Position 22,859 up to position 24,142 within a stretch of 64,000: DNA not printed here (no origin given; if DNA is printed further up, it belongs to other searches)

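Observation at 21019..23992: GT41 (OGT/SPINDLY-like) plus GT47 (exostosin-like) cassette: candidate cytoplasmic prime-and-extend glycosylation system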

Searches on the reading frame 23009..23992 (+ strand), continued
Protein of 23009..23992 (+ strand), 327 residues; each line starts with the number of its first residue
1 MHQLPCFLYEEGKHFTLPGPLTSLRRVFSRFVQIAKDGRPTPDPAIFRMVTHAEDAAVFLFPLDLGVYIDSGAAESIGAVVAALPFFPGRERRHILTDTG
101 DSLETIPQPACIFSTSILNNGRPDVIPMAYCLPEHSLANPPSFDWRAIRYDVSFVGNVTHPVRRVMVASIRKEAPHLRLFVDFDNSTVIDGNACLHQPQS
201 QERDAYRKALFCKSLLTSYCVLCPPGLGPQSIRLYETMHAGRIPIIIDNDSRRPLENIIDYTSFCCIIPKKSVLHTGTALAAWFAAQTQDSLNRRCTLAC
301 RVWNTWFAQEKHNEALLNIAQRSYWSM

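Call 37: fold_search(model_id=the predicted structure, library=pdb)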
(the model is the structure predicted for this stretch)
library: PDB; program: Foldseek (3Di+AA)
matches with E <= 10: 1257; with E <= 0.001: 103
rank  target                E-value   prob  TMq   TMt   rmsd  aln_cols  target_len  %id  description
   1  7au2_A                8.9e-14  1.00  0.63  0.33   5.8       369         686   14  Cryo-EM structure of human exostosin-like 3 (EXTL3) (released 2022-05-18)
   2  7zay_B                1.8e-13  1.00  0.63  0.38   6.9       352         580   12  Human heparan sulfate polymerase complex EXT1-EXT2 (released 2022-12-07)
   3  8og4_B                2.0e-13  1.00  0.63  0.32   5.8       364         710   14  Exostosin-like 3 UDP complex (released 2023-07-12)
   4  8og1_A                2.1e-13  1.00  0.64  0.32   5.5       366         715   14  Exostosin-like 3 apo enzyme (released 2023-07-12)
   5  8og4_A                3.0e-13  1.00  0.62  0.32   5.9       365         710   14  Exostosin-like 3 UDP complex (released 2023-07-12)
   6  7sch_B                9.1e-13  1.00  0.59  0.35   7.3       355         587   13  Cryo-EM structure of the human Exostosin-1 and Exostosin-2 heterodimer (released 2022-09-28)
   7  7uqy_A                1.2e-12  1.00  0.65  0.39   6.7       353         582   15  Cryo-EM structure of the human Exostosin-1 and Exostosin-2 heterodimer in complex with UDP-GlcA (released 2022-09-28)
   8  7sch_A                2.4e-12  1.00  0.66  0.38   6.6       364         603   14  Cryo-EM structure of the human Exostosin-1 and Exostosin-2 heterodimer (released 2022-09-28)
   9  7uqx_A                5.0e-12  1.00  0.65  0.39   6.8       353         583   14  Cryo-EM structure of the human Exostosin-1 and Exostosin-2 heterodimer in complex with UDP-GlcNAc (released 2022-09-28)
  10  7scj_A                1.2e-11  1.00  0.65  0.40   6.6       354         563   13  Cryo-EM structure of the human Exostosin-1 and Exostosin-2 heterodimer in complex with a 4-sugar oligosaccharide accep (released 2022-09-28)
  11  7sck_A                7.0e-11  1.00  0.64  0.35   7.5       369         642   14  Cryo-EM structure of the human Exostosin-1 and Exostosin-2 heterodimer in complex with a 7-sugar oligosaccharide accep (released 2022-09-28)
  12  7scj_B                8.9e-11  1.00  0.62  0.38   6.4       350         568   13  Cryo-EM structure of the human Exostosin-1 and Exostosin-2 heterodimer in complex with a 4-sugar oligosaccharide accep (released 2022-09-28)
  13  7uqx_B                1.6e-10  1.00  0.59  0.36   7.4       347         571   13  Cryo-EM structure of the human Exostosin-1 and Exostosin-2 heterodimer in complex with UDP-GlcNAc (released 2022-09-28)
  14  7uqy_B                1.7e-10  1.00  0.61  0.36   6.9       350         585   14  Cryo-EM structure of the human Exostosin-1 and Exostosin-2 heterodimer in complex with UDP-GlcA (released 2022-09-28)
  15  7zay_A                2.6e-09  1.00  0.65  0.40   7.2       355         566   14  Human heparan sulfate polymerase complex EXT1-EXT2 (released 2022-12-07)
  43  8xsg                  8.8e-05  1.00  0.43  0.42   9.6       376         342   10  Crystal structure of the Actinobacillus minor NM305 glucosyltransferase in complex with UDP (released 2025-01-15)
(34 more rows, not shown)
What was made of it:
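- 23009..23992 (+): GT47-like gene (327 aa): a compact, soluble, single-domain GT-B. Motif C223-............-E236 at nt 23675-23716; E236 codon at 23714-23716. Foldseek best hits are the EXTL3/EXT1/EXT2 GT47 domains, E 9e-14 to 3e-9 (call 37).
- On GT47 (Pfam PF03016, exostosin): The next family, GT90 POGLUT1, is at E 2e-6 (call 37).
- Closest known: GT47 domains of animal exostosins. Different: It is about 12-15% identical to the exostosins in structure-based alignment (call 37).
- Checked: The AF2 model (pLDDT 94.9) is closest to the GT47 domains of EXTL3/EXT1/EXT2 (E ~1e-13, TM ~0.65; call 37).
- After GT47, the closest folds include small-molecule and protein GT-Bs: POGLUT1, BshA, GlgM and SenB (call 37).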

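Call 42: search_protein_families(library=pfam, proteins=[L007:9213-9944:+, L007:8563-9201:+, L010:1020-2705:+, L010:3762-4778:+, L010:4782-6689:+, L013:672-1556:+, L013:2798-3418:+, L005:5244-6587:+, L009:8718-9863:+, L014:8721-9746:+], max_evalue=0.001)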
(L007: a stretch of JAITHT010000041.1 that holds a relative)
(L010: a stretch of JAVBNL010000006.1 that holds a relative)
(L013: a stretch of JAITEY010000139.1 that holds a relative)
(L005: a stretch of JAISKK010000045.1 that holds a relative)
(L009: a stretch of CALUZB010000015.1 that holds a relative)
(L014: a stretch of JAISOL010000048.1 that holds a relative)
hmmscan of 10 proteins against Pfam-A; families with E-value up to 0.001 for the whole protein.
L007:9213-9944:+ (243 aa): 1 family
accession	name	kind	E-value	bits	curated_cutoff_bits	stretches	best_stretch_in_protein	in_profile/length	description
PF04333.18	MlaA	-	5.3e-69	232.2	25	1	44-239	2-194/195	MlaA lipoprotein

L007:8563-9201:+ (212 aa): 1 family
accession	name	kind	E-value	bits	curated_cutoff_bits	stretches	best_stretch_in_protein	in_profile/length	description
PF05494.18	MlaC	-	1.2e-42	146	26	1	40-199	2-164/166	MlaC protein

L010:1020-2705:+ (561 aa): 5 families
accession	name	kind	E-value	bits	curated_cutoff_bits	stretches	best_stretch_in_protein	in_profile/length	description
PF00534.26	Glycos_transf_1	-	6.5e-18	65.3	26.4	1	211-362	4-148/172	Glycosyl transferases group 1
PF13692.12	Glyco_trans_1_4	-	5.5e-16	59.5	27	1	225-360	4-130/142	Glycosyl transferases group 1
PF13524.12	Glyco_trans_1_2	-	5.3e-07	30.1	25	0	391-431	103-143/144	Glycosyl transferase-like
PF13439.12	Glyco_transf_4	-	8e-05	23.2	28.5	1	46-168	21-152/170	Glycosyltransferase Family 4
PF20706.3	GT4-conflict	-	0.00017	21.1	26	1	194-344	173-319/385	Family 4 Glycosyltransferase in conflict systems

L010:3762-4778:+ (338 aa): 1 family
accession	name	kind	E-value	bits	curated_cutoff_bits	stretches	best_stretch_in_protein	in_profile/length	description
PF05128.17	DUF697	-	3.5e-07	30.6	27.7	1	110-251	10-131/162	Domain of unknown function (DUF697)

L010:4782-6689:+ (635 aa): 10 families
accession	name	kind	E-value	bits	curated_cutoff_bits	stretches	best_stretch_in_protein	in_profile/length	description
PF00158.32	Sigma54_activat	-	5.9e-65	218.5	20.2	1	325-492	1-167/168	Sigma-54 interaction domain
PF14532.12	Sigma54_activ_2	-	1.7e-22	80.6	25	1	327-497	2-138/138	Sigma-54 interaction domain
PF06506.16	PrpR_N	-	2.6e-17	63.4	29.1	1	38-192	11-165/167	Propionate catabolism activator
PF25601.1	AAA_lid_14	-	2.1e-08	34.3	27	1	498-555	1-62/87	AAA+ ATPase lid domain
PF02954.25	HTH_8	-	2.8e-08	33.8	22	1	603-628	12-37/42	Bacterial regulatory protein, Fis family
PF07724.20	AAA_2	-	1.4e-07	32.1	27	1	349-473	6-130/166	AAA domain (Cdc48 subfamily)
PF07728.20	AAA_5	-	3.5e-07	30.8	22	1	348-468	1-123/139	AAA domain (dynein-related subfamily)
PF01078.27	Mg_chelatase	-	4e-06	26.8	20.3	1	401-468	89-158/207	Magnesium chelatase, subunit ChlI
PF00004.35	AAA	-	2.4e-05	25.2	21.2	1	349-471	1-111/131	ATPase family associated with various cellular activities (AAA)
PF13188.13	PAS_8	-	0.0006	20.1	21.8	0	202-236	4-40/65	PAS domain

L013:672-1556:+ (294 aa): 1 family
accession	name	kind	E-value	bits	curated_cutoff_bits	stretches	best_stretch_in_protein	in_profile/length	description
PF00037.32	Fer4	-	0.00056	20.1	21.1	1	225-241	7-23/24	4Fe-4S binding domain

L013:2798-3418:+ (206 aa): 0 families

L005:5244-6587:+ (447 aa): 4 families
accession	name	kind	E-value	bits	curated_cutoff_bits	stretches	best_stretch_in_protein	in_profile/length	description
PF01053.26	Cys_Met_Meta_PP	-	6.9e-124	413.7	27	1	27-444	1-380/381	Cys/Met metabolism PLP-dependent enzyme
PF00155.27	Aminotran_1_2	-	3.9e-07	30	19.7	1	84-243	45-235/361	Aminotransferase class I and II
PF01041.23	DegT_DnrJ_EryC1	-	2.2e-05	24.3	19.8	1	80-203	23-146/360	DegT/DnrJ/EryC1/StrS aminotransferase family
PF06838.17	Met_gamma_lyase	-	9.9e-05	21.5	24.2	1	100-242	77-238/405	Methionine gamma-lyase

L009:8718-9863:+ (381 aa): 0 families

L014:8721-9746:+ (341 aa): 0 families

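Call 50: find_homologous_proteins(query=A1, max_evalue=0.001)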
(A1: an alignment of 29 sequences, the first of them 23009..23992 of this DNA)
Query A1 (29 sequences) (327 aa, profile of the alignment): 51 proteins with E <= 0.001 among 5998 candidates.
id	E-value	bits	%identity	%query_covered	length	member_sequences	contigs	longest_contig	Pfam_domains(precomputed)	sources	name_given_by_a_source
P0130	3.0e-143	495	43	99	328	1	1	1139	PF03016.21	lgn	-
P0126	2.1e-142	492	52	100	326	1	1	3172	PF03016.21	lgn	-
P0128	2.7e-142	492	44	99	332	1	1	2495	PF03016.21,PF24785.2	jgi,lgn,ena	-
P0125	2.8e-142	492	52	100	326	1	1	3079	PF03016.21,PF24785.2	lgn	-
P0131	1.3e-141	489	45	98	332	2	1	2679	PF03016.21,PF24785.2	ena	-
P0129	3.8e-141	488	44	99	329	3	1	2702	PF03016.21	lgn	-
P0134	1.2e-140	486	41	100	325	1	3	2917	PF03016.21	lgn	-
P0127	2.1e-140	485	45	99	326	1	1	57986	PF03016.21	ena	-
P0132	5.5e-140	484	43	100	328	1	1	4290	PF03016.21,PF24785.2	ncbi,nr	ncbi:glycosyltransferase family 47 protein [Desulfovibrio sp. OttesenSCG-928-O18]|nr:glycosyltransfe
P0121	3.9e-139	481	92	99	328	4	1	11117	PF03016.21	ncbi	-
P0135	4.3e-139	481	39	99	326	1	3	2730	PF03016.21,PF24785.2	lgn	-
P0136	1.0e-138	480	40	100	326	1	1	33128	PF03016.21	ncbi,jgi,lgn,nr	ncbi:MAG: glycosyltransferase family 47 protein [Desulfovibrio sp.]|jgi:hypothetical protein|nr:glyc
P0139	3.0e-138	478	37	99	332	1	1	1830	PF03016.21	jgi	jgi:hypothetical protein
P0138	2.1e-136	472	39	98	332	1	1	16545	PF03016.21,PF24785.2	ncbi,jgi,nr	ncbi:MAG: glycosyltransferase family 47 protein [Desulfovibrio sp.]|jgi:hypothetical protein|nr:glyc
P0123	1.4e-135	470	62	99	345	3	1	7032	PF03016.21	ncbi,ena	-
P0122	3.0e-135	468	63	98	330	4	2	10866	PF03016.21,PF24785.2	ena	-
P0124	1.0e-133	463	54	99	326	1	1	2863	PF03016.21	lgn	-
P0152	4.5e-130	451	46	99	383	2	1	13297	PF03016.21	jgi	jgi:hypothetical protein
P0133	3.2e-128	445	44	98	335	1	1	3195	PF03016.21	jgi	jgi:hypothetical protein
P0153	5.9e-128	445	45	99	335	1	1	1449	PF03016.21,PF24785.2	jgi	jgi:hypothetical protein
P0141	1.0e-126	440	38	98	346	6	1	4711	PF03016.21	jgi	jgi:hypothetical protein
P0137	2.0e-126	440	41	95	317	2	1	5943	PF03016.21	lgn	-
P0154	2.5e-125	436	42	99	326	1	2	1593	PF03016.21,PF24785.2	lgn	-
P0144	4.4e-125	435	34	97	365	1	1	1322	PF03016.21,PF24785.2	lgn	-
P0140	1.3e-124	433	34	94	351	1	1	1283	PF03016.21,PF24785.2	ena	-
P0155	2.5e-124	433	41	99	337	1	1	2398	PF03016.21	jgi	jgi:hypothetical protein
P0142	3.2e-123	429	38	94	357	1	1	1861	PF03016.21,PF24785.2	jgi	jgi:hypothetical protein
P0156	2.4e-121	423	44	99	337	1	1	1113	PF03016.21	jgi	jgi:hypothetical protein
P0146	9.2e-118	411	34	96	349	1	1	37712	PF03016.21,PF24785.2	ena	-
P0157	2.9e-117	409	41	99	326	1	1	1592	PF03016.21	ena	-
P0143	2.0e-116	407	40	82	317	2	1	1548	PF03016.21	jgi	-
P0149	4.0e-113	396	30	98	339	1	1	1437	PF03016.21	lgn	-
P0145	2.8e-112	393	39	83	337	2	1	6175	PF03016.21,PF24785.2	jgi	-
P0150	1.2e-111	391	33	80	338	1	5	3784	PF03016.21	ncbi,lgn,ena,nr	ncbi:MAG: exostosin family protein [Clostridia bacterium]|nr:exostosin family protein [Clostridia ba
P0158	5.0e-106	372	33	80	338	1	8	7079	PF03016.21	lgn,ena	-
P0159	5.5e-106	372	30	93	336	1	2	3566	PF03016.21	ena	-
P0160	1.9e-102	361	31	95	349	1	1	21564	PF03016.21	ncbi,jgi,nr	ncbi:MAG: glycosyltransferase family 47 protein [Desulfovibrio sp.]|jgi:hypothetical protein|nr:glyc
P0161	2.3e-94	334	32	95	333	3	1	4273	PF03016.21,PF24785.2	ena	-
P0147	9.4e-80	286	45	57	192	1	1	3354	PF03016.21,PF24785.2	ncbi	-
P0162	1.8e-77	279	30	83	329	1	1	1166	PF03016.21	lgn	-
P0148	4.1e-75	271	40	63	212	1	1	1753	PF03016.21,PF24785.2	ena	-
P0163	3.3e-50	189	28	82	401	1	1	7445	PF03016.21,PF24785.2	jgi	jgi:hypothetical protein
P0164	3.5e-50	189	27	94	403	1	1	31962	PF03016.21,PF24785.2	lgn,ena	-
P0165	3.7e-34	136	26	81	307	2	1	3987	PF03016.21,PF24785.2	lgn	-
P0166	2.2e-32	130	26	84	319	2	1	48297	PF03016.21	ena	-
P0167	1.6e-28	118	27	68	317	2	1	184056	PF03016.21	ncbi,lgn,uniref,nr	ncbi:exostosin domain-containing protein [Paractinoplanes rishiriensis]|uniref:exostosin domain-cont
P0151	3.4e-22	97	28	36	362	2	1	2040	PF03016.21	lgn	-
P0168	4.6e-17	80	26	66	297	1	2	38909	PF03016.21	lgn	-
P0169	1.1e-15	76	32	29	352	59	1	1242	PF03016.21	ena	-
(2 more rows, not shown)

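Call 52: find_encoding_contigs(protein=P0127, flank=6000, max_places=2)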
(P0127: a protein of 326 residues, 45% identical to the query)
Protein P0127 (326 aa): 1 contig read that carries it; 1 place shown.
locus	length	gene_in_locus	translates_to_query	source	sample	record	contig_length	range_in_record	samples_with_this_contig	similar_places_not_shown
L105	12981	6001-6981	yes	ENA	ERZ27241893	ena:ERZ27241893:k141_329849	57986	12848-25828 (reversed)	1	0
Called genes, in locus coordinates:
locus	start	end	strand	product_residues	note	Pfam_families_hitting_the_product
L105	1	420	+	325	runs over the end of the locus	PF00126:HTH_1, PF03466:LysR_substrate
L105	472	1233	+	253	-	PF00702:Hydrolase, PF13419:HAD_2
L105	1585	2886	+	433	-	PF00342:PGI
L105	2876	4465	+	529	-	PF00512:HisKA, PF02518:HATPase_c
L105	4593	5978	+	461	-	PF00072:Response_reg, PF00158:Sigma54_activat, PF13191:AAA_16 (weak), PF14532:Sigma54_activ_2, PF07728:AAA_5, PF25601:AAA_lid_14, PF02954:HTH_8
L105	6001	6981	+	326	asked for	PF03016:Exostosin_GT47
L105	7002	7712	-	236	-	PF00912:Transgly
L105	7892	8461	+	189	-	-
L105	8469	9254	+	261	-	PF17680:FlgO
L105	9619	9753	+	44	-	PF00468:Ribosomal_L34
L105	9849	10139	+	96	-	PF00825:Ribonuclease_P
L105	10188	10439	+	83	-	PF01809:YidD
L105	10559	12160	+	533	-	PF14849:YidC_periplas, PF02096:60KD_IMP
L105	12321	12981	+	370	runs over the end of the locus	PF14804:Jag_N, PF13083:KH_KhpA-B (weak), PF01424:R3H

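Call 53: find_encoding_contigs(protein=P0146, flank=6000, max_places=2)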
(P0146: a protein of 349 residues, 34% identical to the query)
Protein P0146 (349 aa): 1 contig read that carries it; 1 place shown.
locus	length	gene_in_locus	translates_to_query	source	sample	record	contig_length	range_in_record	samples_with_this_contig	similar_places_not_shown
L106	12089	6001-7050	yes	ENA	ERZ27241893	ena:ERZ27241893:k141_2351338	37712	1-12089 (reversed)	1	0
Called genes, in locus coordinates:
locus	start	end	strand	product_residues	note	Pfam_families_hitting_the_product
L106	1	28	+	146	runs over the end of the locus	PF00717:Peptidase_S24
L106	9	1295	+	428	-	PF00817:IMS, PF11798:IMS_HHH (faint), PF11799:IMS_C, PF13438:DUF4113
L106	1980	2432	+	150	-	PF01475:FUR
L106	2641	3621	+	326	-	PF02154:FliM, PF01052:FliMN_C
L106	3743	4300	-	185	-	PF02441:Flavoprotein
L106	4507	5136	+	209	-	-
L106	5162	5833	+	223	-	PF18306:LDcluster4, PF03641:Lysine_decarbox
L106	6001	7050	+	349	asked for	PF24785:RXYLT1_C (faint), PF03016:Exostosin_GT47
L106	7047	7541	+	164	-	PF00383:dCMP_cyt_deam_1, PF14437:MafB19-deam, PF14439:Bd3614-deam (weak)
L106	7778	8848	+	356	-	PF04551:GcpE, PF26540:GcpE_C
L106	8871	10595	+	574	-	PF00587:tRNA-synt_2b, PF04073:tRNA_edit, PF03129:HGTP_anticodon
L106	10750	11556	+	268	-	-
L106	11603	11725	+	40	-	-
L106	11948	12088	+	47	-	?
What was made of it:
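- Tried and rejected: The sigma-54 activators near two loci (L010, L105) and the FlgO and FliM genes near two others (L105, L106) are too sparse to interpret (calls 42, 52, 53).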
